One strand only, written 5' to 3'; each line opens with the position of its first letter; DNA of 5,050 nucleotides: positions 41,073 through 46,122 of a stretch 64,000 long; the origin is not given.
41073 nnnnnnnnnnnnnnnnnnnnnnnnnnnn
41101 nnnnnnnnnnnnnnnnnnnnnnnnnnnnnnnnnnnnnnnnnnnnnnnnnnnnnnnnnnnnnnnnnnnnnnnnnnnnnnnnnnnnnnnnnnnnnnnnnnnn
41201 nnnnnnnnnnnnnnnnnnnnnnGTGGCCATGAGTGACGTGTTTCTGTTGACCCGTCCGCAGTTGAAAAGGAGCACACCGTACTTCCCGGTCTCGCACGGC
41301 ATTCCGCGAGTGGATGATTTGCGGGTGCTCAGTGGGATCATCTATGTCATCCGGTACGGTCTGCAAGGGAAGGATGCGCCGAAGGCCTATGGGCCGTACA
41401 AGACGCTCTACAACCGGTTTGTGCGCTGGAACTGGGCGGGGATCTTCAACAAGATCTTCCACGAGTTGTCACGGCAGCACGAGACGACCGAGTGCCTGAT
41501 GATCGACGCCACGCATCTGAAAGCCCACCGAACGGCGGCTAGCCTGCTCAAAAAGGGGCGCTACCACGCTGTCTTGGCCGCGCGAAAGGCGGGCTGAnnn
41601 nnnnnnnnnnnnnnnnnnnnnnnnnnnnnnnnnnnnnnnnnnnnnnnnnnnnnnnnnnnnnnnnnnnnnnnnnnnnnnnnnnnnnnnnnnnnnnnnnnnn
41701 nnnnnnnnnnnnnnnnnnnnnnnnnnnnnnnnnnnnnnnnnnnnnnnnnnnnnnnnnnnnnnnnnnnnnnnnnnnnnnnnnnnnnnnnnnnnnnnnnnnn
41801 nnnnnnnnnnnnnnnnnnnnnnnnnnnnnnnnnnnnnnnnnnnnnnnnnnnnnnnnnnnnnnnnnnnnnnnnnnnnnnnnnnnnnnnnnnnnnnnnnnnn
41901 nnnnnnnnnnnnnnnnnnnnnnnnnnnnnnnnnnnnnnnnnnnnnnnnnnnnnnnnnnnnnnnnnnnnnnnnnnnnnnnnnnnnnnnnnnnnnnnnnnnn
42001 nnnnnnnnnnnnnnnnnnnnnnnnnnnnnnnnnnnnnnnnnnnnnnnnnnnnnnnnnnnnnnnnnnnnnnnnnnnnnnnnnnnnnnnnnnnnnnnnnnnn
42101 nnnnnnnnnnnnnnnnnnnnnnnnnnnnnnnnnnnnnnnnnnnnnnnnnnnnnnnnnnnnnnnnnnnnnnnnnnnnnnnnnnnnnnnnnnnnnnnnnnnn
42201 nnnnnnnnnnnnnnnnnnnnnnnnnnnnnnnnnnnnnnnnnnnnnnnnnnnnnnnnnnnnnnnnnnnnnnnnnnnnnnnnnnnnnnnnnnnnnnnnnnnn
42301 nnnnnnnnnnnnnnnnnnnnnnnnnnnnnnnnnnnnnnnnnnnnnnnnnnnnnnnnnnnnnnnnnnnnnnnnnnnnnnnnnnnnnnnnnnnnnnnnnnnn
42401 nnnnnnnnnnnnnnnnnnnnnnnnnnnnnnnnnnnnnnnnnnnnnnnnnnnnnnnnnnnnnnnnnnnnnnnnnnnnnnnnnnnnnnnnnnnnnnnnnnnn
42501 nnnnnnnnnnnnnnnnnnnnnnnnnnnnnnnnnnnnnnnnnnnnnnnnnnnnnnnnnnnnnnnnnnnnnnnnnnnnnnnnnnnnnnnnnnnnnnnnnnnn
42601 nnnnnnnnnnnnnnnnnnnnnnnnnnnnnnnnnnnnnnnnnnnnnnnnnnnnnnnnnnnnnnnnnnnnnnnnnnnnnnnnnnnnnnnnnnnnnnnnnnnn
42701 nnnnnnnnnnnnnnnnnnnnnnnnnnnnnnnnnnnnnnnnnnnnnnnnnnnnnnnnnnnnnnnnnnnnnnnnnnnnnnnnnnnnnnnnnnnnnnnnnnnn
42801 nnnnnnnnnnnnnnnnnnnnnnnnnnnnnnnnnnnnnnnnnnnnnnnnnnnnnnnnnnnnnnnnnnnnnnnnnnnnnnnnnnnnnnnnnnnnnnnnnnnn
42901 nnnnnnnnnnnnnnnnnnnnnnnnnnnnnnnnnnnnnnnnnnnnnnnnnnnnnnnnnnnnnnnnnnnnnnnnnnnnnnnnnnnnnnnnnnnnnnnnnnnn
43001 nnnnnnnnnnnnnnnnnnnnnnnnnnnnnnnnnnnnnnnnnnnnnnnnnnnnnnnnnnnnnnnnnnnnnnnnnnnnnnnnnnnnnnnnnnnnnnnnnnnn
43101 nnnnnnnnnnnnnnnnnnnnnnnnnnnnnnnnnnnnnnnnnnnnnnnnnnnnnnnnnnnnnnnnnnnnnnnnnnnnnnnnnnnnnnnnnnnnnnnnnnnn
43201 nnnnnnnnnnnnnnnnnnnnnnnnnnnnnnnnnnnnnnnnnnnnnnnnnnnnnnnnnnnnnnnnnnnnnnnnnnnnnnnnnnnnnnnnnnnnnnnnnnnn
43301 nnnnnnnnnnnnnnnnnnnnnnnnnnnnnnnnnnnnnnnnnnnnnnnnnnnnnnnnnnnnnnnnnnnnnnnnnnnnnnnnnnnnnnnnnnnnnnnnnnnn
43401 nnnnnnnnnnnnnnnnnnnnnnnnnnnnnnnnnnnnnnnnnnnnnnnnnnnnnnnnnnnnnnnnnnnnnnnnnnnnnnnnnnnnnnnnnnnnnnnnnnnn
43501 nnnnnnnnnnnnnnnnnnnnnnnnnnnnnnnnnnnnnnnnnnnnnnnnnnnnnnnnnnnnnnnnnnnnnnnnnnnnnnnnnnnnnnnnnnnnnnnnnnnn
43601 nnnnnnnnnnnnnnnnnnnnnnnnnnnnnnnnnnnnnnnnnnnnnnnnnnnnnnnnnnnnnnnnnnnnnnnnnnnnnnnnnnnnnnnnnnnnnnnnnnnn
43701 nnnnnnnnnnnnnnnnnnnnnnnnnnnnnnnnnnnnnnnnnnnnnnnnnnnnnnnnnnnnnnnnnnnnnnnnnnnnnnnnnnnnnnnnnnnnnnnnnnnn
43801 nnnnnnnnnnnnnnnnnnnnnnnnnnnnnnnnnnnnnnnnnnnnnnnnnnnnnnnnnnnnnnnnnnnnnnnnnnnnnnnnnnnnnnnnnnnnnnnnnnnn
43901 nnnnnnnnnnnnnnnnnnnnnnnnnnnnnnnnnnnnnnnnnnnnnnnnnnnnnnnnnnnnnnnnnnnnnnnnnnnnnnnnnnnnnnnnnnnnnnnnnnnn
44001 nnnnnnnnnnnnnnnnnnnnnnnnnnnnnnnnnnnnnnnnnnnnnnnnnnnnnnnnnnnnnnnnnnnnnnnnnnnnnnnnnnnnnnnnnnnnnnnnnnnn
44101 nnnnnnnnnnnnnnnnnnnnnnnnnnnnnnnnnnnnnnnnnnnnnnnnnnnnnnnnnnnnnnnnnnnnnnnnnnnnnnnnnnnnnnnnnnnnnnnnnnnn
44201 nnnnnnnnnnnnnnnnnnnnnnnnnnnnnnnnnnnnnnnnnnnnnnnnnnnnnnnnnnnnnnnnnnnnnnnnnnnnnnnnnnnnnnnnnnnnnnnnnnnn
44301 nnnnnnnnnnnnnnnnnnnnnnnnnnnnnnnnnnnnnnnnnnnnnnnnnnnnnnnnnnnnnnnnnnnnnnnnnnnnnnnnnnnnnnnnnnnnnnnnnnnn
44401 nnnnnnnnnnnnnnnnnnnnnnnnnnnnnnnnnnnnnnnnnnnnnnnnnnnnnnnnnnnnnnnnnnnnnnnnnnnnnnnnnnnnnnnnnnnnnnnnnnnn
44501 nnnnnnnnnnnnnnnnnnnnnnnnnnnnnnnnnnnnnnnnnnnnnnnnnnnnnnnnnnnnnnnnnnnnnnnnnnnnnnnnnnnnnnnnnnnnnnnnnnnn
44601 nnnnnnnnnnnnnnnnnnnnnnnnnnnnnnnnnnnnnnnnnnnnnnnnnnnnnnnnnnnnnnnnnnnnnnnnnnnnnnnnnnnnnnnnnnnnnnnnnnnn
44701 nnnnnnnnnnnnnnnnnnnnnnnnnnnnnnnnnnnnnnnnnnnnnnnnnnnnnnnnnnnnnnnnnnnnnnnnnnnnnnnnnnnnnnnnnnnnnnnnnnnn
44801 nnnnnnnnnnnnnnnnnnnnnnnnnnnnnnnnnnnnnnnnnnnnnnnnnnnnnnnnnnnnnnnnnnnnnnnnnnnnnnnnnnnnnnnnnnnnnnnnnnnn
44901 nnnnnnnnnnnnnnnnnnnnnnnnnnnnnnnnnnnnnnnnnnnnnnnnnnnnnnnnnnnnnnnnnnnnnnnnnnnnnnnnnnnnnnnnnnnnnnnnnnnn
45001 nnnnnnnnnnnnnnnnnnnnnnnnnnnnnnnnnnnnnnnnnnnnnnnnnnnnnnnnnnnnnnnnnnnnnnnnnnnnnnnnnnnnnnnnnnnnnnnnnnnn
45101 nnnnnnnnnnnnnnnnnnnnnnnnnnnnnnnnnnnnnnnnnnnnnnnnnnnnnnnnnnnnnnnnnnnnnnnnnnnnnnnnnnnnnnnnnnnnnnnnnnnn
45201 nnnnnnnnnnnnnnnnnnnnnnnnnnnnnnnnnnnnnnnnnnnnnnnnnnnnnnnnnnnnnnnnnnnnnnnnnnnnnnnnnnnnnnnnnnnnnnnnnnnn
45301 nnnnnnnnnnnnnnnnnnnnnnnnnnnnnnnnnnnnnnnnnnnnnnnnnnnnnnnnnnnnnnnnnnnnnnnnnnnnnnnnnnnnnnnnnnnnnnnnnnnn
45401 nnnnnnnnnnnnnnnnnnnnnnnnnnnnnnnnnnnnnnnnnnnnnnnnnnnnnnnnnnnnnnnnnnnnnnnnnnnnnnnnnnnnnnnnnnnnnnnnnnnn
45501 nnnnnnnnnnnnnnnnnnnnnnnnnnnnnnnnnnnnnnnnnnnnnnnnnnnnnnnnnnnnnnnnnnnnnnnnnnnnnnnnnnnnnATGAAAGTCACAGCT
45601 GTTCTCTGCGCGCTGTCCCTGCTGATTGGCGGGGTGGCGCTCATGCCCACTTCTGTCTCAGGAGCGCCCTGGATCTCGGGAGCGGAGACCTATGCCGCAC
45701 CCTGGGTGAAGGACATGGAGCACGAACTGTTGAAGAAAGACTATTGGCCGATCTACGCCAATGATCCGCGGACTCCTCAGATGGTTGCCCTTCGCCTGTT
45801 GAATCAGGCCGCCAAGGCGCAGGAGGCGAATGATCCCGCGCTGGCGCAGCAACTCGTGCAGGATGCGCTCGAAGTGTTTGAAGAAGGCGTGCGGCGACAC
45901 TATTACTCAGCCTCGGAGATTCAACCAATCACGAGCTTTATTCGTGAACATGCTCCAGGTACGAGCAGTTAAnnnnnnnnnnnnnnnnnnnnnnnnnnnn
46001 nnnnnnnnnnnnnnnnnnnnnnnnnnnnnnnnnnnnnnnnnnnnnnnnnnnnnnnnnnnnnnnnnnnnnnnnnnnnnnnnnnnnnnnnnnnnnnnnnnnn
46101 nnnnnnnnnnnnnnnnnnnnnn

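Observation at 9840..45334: Split target-site duplication reveals a 29-kb transposon-mediated inversion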

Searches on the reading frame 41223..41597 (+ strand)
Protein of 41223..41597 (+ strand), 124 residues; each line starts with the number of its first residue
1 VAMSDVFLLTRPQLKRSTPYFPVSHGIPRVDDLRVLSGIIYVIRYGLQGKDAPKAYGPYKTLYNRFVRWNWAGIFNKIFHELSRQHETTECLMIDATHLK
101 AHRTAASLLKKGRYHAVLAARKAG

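Call 14: search_protein_families(library=pfam, proteins=[window:41223-41597:+], max_evalue=0.001)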
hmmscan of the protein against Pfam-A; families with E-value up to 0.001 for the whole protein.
window:41223-41597:+ (124 aa): 1 family
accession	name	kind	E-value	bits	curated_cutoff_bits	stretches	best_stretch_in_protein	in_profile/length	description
PF13340.11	DUF4096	-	1.3e-14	54.6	34.3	1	10-79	2-76/76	Putative transposase of IS4/5 family (DUF4096)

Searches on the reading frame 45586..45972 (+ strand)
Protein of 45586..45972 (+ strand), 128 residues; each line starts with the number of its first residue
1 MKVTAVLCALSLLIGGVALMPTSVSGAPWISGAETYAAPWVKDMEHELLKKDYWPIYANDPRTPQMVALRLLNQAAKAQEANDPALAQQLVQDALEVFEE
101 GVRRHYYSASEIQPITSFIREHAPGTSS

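Call 14: search_protein_families(library=pfam, proteins=[window:45586-45972:+], max_evalue=0.001)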
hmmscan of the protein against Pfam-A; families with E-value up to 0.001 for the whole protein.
window:45586-45972:+ (128 aa): 0 families

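Call 33: search_protein_families(library=ncbifam, proteins=[window:45586-45972:+])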
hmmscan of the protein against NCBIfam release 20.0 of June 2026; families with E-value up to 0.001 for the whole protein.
window:45586-45972:+ (128 aa): 0 families

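Call 46: find_related_loci(query=window:45586-45972:+, collection=metagenome_contigs, flank=10000)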
Query window:45586-45972:+ (128 aa) in metagenome_contigs; peptide patterns used: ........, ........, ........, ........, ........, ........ (x = any residue, [..] = any of these).
246 stretches matched a pattern; 11 encode a relative of the query (tblastn E <= 1e-3); 11 distinct loci.
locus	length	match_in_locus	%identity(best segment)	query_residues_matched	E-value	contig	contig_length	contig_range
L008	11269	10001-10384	95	1-128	9e-83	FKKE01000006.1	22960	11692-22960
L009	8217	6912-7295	95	1-128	9e-83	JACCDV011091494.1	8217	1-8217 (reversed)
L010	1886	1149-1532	80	1-128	2e-71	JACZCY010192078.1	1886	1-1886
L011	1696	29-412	77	1-128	3e-69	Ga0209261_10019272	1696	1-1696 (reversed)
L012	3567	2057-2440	77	1-128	9e-67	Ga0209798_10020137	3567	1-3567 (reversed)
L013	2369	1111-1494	74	1-128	5e-66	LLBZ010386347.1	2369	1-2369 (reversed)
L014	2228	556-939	75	1-128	8e-65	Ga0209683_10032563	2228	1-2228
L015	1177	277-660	74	1-128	3e-65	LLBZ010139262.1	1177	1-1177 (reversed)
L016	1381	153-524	74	1-124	2e-64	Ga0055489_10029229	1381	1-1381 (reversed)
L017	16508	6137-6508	72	1-124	8e-60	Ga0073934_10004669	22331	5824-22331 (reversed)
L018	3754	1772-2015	75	1-128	2e-21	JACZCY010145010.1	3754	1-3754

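Call 51: find_encoding_contigs(protein=window:45586-45972:+, flank=10000, max_places=10)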
Protein window:45586-45972:+ (128 aa): no gene with exactly this product is on record in the collection.

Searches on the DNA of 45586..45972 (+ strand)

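Call 77: search_dna_similar(query=L008:8700-11269:+, collection=plasmids, mode=distant, max_rows=12)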
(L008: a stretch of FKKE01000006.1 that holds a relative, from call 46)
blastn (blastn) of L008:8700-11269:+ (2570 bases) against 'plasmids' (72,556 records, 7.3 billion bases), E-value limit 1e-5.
Records with a match: 1; places in all: 1; records where one place covers at least 80% of the query: 0.
Best place of each record, by identity: 60-80% 1.
By first word of the organism name: Parabacteroides 1.
By predicted mobility (MOB-suite, as given by PLSDB): non-mobilizable 1.
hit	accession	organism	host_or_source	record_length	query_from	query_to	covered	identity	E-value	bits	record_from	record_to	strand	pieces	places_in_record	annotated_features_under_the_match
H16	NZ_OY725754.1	Parabacteroides distasonis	-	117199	2459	2556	4%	74.5%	8e-7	65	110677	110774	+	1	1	Do family serine endopeptidase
